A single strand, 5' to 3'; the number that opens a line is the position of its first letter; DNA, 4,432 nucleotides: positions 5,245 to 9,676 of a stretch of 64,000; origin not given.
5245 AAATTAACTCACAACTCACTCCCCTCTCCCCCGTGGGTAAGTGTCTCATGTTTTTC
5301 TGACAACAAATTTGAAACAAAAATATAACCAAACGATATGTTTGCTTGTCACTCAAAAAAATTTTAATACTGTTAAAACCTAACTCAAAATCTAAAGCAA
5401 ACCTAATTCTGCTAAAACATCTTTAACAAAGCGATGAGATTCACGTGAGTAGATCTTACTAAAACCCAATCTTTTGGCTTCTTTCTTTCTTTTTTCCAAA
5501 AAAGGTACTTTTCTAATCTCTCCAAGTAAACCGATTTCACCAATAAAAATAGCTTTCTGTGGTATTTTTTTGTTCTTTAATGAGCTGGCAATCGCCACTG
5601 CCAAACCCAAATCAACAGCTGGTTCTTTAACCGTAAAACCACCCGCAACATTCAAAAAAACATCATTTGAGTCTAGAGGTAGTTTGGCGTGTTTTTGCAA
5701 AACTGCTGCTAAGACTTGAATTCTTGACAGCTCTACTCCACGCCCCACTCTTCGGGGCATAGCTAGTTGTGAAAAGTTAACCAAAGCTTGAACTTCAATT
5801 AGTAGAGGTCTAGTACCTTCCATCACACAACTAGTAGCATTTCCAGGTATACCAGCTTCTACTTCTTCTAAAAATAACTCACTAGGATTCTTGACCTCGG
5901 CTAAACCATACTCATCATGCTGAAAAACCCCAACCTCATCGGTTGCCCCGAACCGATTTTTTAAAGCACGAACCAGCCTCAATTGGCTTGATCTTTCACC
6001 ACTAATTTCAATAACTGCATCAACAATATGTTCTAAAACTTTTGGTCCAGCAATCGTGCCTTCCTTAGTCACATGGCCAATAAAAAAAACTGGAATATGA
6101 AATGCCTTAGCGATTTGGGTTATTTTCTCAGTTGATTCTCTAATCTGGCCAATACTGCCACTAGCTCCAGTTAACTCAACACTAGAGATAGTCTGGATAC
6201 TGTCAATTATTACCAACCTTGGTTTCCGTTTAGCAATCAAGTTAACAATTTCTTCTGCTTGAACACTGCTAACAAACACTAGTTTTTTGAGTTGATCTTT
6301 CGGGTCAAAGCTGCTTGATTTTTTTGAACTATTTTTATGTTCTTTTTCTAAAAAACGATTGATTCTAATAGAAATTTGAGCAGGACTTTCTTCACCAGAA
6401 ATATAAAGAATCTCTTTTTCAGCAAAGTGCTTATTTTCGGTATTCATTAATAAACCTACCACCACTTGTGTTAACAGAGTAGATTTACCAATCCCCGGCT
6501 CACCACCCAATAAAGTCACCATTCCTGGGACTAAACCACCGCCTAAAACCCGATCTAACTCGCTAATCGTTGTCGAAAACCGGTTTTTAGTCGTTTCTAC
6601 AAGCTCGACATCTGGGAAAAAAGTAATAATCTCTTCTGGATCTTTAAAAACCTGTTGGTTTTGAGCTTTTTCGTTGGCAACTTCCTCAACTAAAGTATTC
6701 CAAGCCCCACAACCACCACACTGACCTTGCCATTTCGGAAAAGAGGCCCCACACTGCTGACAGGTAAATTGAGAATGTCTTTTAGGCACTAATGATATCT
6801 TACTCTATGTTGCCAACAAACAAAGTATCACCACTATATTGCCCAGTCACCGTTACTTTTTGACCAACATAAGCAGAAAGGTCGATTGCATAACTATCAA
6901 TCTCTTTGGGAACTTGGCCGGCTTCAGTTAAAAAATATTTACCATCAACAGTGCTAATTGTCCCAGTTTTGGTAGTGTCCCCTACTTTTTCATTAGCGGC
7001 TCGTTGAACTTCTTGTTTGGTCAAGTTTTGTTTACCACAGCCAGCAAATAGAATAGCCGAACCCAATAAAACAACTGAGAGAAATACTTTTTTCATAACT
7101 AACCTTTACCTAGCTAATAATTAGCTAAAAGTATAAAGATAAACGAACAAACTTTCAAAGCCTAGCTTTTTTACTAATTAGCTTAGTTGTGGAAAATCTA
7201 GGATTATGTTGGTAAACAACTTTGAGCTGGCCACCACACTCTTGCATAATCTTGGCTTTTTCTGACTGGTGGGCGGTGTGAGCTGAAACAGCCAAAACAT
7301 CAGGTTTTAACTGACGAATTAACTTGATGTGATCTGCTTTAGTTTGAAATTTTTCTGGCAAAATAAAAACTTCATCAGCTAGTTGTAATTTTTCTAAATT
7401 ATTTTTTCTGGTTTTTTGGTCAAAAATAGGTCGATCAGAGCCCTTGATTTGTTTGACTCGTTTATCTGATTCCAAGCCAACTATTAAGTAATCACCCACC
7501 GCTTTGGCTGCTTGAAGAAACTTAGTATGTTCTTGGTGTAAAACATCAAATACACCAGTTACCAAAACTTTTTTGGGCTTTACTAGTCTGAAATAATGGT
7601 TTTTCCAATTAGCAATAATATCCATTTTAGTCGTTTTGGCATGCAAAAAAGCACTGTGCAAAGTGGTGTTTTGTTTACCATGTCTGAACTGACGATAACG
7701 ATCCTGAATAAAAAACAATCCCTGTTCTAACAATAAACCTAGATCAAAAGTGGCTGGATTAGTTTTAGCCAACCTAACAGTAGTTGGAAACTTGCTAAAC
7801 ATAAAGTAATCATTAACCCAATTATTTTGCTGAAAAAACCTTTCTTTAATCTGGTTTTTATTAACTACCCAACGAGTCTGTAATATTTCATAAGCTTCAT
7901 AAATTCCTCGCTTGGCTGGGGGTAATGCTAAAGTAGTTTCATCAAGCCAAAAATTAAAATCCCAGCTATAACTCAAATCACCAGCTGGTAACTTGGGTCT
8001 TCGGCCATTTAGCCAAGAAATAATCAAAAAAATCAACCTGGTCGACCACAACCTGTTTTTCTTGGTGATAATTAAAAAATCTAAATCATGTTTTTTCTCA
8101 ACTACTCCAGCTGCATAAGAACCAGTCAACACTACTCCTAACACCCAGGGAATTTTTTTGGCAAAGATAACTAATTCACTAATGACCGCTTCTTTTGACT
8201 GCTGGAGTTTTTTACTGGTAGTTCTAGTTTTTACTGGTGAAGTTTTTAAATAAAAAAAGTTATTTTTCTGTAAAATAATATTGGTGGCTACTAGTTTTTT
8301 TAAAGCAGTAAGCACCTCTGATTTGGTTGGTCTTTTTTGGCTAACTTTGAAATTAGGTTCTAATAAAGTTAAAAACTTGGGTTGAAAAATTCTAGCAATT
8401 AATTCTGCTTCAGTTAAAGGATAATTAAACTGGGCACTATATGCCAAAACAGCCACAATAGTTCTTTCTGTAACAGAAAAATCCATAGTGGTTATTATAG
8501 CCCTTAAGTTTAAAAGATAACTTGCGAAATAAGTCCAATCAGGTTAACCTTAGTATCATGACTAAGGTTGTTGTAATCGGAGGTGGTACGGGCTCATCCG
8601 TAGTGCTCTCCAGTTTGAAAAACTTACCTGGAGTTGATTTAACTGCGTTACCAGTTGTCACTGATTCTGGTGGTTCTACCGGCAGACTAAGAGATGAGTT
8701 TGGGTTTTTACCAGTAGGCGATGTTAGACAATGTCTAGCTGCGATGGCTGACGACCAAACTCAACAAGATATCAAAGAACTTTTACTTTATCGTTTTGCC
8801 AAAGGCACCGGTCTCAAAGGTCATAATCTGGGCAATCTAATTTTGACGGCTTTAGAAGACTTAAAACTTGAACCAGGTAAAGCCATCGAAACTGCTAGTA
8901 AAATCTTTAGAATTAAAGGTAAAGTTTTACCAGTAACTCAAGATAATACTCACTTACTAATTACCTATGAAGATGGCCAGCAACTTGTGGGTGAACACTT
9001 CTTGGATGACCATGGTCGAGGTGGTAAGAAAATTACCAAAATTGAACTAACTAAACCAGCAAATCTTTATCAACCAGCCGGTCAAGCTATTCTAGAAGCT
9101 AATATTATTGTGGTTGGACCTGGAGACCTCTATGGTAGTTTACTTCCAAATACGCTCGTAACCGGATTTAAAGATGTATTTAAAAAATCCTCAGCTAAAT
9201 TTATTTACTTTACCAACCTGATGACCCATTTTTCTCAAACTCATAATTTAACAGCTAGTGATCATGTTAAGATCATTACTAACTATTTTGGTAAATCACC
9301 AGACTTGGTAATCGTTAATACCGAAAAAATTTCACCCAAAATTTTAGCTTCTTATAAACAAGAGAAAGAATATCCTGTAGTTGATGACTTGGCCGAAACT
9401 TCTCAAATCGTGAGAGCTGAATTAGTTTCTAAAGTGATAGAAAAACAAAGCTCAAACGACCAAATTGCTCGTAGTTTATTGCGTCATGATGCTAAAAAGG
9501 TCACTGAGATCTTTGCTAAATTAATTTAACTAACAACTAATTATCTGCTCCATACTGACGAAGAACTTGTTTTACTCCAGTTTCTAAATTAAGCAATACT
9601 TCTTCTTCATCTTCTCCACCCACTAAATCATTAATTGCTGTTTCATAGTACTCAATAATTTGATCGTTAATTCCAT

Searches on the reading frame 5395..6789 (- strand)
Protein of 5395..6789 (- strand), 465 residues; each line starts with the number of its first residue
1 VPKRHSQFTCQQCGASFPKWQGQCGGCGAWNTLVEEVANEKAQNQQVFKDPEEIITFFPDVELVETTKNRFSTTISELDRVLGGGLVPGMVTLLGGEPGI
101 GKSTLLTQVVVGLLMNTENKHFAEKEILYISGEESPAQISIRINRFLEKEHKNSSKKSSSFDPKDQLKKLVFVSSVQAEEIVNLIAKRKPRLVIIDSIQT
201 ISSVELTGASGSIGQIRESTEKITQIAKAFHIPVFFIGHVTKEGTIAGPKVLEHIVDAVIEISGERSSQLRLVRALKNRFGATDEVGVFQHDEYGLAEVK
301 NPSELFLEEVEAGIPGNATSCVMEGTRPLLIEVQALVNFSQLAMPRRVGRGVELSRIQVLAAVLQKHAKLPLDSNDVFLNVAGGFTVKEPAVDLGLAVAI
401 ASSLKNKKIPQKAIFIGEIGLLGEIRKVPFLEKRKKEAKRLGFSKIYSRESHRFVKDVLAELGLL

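Call 75: search_protein_families(library=pfam, proteins=[window:5395-6789:-], max_evalue=0.00001)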
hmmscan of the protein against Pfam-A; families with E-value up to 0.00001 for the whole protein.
window:5395-6789:- (465 aa): 5 families
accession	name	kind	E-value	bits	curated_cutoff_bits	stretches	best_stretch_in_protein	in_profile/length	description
PF13481.12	AAA_25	-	3e-14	53.5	27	1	65-244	9-194/195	AAA domain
PF06745.19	ATPase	-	1.1e-13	51.6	26.6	1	72-276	2-200/231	KaiC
PF18073.7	Zn_ribbon_LapB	-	1.8e-10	40.8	25.7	1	8-35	1-28/28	Rubredoxin metal binding domain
PF13541.12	ChlI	-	4.5e-08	33.5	27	1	352-446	22-115/121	Subunit ChlI of Mg-chelatase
PF03796.21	DnaB_C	-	2e-07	31.1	27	1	72-238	3-176/255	DnaB-like helicase C terminal domain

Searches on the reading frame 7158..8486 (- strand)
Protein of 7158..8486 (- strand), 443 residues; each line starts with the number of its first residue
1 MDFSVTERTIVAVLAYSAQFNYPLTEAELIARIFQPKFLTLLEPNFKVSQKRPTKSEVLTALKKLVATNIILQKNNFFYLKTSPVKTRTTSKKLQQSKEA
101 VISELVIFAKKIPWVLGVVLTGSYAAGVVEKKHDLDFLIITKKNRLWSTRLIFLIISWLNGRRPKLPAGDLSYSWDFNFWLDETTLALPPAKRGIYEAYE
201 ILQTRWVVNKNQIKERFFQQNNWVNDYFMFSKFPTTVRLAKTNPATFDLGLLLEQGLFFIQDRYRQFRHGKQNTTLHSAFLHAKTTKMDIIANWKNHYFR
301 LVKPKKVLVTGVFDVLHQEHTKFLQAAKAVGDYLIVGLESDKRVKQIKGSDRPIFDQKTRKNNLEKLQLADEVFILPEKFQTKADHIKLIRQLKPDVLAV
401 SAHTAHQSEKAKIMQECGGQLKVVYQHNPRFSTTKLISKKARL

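Call 75: search_protein_families(library=pfam, proteins=[window:7158-8486:-], max_evalue=0.00001)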
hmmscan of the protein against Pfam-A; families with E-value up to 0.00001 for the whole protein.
window:7158-8486:- (443 aa): 2 families
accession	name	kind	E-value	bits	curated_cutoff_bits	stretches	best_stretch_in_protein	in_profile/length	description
PF01467.32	CTP_transf_like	-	9.1e-13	49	21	1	309-426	2-110/133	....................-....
PF01909.29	NTP_transf_2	-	4.1e-06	27.5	21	0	109-144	9-43/93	Nucleotidyltransferase domain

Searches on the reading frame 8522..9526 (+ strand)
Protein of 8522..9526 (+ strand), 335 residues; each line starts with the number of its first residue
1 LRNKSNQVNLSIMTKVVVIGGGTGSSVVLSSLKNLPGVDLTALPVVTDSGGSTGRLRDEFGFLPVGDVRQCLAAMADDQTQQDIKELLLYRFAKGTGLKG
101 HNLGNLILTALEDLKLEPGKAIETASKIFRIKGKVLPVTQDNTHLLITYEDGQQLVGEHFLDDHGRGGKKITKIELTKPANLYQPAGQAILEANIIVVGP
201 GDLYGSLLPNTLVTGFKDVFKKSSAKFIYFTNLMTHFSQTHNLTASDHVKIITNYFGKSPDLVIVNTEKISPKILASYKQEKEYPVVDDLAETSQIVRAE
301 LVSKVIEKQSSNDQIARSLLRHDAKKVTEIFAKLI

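Call 75: search_protein_families(library=pfam, proteins=[window:8522-9526:+], max_evalue=0.00001)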
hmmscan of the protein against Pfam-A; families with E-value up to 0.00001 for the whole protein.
window:8522-9526:+ (335 aa): 1 family
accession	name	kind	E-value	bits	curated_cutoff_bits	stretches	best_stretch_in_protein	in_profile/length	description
PF01933.23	CofD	-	4.2e-75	253.1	30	1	16-294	1-278/290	2-phospho-L-lactate transferase CofD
